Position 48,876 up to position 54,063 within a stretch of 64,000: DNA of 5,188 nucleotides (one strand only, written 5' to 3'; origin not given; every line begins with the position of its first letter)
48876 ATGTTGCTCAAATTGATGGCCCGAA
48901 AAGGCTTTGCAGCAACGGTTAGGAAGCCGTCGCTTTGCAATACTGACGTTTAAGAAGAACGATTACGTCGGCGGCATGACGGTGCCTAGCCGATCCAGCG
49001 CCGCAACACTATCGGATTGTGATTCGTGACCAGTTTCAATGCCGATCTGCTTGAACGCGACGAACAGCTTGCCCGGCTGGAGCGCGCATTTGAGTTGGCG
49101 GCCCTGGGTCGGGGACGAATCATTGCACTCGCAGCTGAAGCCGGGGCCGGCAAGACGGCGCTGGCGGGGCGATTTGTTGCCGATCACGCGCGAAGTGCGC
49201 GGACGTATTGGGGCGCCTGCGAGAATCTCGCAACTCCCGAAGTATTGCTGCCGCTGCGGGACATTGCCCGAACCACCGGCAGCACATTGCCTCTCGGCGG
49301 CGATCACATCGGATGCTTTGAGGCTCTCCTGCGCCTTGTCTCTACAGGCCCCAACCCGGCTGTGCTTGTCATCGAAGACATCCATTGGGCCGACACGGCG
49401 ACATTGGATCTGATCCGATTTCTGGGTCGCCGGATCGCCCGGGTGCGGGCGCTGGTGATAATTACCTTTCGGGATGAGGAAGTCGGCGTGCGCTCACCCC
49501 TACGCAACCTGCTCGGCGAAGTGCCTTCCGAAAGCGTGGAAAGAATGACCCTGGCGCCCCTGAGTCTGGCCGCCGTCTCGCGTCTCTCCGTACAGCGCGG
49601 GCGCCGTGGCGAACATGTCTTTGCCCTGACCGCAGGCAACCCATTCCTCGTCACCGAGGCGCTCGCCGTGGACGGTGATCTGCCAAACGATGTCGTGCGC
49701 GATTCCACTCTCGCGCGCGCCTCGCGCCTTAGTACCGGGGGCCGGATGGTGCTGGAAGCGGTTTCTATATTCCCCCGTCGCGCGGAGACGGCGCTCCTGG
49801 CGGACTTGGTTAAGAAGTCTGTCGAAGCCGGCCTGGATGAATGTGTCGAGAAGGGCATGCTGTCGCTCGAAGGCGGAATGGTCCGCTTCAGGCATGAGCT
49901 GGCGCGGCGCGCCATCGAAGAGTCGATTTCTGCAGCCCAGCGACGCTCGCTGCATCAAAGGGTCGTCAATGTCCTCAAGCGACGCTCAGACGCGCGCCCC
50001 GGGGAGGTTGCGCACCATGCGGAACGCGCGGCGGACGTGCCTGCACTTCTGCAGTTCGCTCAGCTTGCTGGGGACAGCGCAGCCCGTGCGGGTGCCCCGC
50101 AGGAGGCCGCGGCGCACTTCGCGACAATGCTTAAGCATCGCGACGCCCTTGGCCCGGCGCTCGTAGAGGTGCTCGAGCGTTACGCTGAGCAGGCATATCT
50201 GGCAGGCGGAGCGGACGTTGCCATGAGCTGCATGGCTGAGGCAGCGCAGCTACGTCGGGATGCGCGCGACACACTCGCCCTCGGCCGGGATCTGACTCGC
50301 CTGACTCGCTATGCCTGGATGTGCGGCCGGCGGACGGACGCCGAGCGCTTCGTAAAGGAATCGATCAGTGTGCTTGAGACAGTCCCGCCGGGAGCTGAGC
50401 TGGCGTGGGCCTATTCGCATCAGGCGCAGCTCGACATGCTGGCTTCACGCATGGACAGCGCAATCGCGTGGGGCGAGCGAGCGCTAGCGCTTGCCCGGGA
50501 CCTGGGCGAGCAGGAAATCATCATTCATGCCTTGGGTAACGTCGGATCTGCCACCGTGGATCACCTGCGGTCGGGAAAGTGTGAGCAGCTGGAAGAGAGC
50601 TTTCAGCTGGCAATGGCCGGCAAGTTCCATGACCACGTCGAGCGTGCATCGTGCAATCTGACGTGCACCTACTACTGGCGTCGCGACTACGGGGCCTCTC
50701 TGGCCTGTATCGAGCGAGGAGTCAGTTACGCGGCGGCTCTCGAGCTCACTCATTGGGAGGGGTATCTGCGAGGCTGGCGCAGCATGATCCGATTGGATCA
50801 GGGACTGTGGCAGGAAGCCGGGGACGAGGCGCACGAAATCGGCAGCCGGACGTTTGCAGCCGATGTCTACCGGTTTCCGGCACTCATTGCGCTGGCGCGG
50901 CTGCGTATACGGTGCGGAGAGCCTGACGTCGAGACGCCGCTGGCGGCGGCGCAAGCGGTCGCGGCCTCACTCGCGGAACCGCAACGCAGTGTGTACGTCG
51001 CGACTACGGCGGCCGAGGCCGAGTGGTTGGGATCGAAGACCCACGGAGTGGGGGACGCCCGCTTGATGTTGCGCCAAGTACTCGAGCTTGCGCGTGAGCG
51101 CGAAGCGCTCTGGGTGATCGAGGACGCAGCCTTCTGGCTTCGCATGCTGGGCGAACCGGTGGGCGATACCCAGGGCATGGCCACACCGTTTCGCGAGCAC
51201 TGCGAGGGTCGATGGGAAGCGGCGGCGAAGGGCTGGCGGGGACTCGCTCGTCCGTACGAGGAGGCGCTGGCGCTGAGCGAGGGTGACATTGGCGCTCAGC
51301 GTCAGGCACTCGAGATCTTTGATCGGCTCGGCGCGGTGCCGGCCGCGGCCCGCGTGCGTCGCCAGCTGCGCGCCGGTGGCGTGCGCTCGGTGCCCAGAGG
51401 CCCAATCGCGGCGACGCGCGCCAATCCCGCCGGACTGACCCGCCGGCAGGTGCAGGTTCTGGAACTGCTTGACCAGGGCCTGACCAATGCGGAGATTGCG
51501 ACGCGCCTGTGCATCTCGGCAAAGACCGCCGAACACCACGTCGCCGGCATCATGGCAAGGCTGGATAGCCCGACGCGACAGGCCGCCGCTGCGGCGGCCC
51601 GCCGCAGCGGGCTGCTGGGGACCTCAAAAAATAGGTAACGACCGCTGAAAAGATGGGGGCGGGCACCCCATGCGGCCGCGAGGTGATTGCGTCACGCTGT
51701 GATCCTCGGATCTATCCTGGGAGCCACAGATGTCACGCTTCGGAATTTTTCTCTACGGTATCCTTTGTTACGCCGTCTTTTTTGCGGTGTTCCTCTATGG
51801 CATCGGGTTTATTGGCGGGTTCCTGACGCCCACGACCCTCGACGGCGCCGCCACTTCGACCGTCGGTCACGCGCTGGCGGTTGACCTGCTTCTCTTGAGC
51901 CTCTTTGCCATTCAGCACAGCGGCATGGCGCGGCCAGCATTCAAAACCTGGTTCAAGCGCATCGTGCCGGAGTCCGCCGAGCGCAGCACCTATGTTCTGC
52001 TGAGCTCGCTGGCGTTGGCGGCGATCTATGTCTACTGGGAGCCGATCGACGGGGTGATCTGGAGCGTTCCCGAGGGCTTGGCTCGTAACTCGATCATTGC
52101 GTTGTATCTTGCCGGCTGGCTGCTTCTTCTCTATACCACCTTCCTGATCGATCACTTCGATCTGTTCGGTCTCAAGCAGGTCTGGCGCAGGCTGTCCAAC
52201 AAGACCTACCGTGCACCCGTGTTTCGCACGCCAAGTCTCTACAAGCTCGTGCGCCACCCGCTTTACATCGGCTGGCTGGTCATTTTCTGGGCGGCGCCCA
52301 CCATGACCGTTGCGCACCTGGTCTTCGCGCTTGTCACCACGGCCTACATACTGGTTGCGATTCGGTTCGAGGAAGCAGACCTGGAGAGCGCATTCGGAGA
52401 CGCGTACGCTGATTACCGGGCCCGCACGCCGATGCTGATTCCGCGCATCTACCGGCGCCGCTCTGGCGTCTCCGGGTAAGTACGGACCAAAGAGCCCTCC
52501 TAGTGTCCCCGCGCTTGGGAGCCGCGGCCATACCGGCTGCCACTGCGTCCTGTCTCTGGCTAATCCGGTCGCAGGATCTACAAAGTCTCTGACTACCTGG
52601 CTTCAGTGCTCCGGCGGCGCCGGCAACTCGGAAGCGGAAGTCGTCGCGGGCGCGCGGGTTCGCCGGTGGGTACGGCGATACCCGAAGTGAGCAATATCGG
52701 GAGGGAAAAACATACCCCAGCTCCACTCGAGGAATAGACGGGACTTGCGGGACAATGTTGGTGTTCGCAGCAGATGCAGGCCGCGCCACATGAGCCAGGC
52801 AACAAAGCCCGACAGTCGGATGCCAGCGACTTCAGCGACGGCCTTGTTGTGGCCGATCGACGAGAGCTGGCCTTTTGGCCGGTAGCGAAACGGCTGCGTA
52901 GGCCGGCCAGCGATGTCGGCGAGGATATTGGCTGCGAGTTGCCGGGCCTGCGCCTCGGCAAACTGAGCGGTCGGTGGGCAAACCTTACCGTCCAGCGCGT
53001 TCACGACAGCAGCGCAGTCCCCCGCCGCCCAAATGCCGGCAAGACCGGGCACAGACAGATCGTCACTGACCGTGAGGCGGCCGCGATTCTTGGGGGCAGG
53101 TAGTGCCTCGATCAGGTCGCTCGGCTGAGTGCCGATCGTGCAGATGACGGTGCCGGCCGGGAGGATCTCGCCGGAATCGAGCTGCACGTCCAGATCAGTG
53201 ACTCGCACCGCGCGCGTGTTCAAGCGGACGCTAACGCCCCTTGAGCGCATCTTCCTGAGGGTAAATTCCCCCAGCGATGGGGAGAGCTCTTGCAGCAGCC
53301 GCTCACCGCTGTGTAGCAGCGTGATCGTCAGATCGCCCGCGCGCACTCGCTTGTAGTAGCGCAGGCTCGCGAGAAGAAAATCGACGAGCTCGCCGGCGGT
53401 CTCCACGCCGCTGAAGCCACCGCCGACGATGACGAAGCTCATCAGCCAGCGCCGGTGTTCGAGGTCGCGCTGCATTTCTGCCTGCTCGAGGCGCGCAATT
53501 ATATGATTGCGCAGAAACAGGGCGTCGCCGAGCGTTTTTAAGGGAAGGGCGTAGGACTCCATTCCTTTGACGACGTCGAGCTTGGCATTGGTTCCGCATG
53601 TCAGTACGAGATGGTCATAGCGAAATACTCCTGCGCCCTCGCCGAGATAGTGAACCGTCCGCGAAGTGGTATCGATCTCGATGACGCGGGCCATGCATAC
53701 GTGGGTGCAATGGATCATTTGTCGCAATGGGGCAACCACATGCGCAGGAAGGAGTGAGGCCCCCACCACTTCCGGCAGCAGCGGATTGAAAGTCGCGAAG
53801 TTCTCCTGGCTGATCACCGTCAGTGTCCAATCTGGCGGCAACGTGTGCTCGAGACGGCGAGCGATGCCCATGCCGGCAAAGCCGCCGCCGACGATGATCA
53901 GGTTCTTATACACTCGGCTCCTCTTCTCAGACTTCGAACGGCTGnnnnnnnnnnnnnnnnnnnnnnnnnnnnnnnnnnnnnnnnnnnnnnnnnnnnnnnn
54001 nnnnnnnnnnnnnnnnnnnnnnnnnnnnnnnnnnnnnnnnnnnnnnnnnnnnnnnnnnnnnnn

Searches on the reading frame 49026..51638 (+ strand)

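Call 61: search_protein_families(library=pfam, max_evalue=0.0001, proteins=[window:49026-51638:+])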
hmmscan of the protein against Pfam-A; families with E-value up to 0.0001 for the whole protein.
window:49026-51638:+ (870 aa): 3 families
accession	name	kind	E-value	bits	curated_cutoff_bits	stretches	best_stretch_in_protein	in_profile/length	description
PF13191.12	AAA_16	-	6e-15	56.6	32.6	1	8-145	2-166/167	AAA ATPase domain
PF00196.25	GerE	-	3.4e-12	46.2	23.5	1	804-856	3-55/57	Bacterial regulatory proteins, luxR family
PF13401.12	AAA_22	-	4.6e-07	30.6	27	1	30-139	5-109/130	AAA domain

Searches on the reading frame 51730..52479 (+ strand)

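Call 61: search_protein_families(library=pfam, max_evalue=0.0001, proteins=[window:51730-52479:+])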
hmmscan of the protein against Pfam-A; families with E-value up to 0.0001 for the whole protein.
window:51730-52479:+ (249 aa): 1 family
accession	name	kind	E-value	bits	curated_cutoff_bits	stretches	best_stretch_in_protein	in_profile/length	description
PF07298.16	NnrU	-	5e-06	26.7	24.7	1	54-209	4-137/188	NnrU protein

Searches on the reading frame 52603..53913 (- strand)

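Call 68: search_protein_families(library=pfam, max_evalue=0.001, proteins=[window:52603-53913:-])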
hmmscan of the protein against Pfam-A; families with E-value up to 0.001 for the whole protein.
window:52603-53913:- (436 aa): 5 families
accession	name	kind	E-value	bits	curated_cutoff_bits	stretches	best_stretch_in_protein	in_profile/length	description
PF07992.20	Pyr_redox_2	-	5.2e-36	125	26.1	1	4-323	2-291/291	Pyridine nucleotide-disulphide oxidoreductase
PF00070.33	Pyr_redox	-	3e-09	37.7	22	1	160-240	2-68/82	Pyridine nucleotide-disulphide oxidoreductase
PF13454.12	NAD_binding_9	-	2.7e-07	31.1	21.8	0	6-38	1-34/155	FAD-NAD(P)-binding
PF22366.1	NDH2_C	-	3.3e-05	24.4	27.7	1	347-398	2-54/62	NDH2 C-terminal domain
PF01266.30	DAO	-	0.00068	19.7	27.9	0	5-37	2-31/353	FAD dependent oxidoreductase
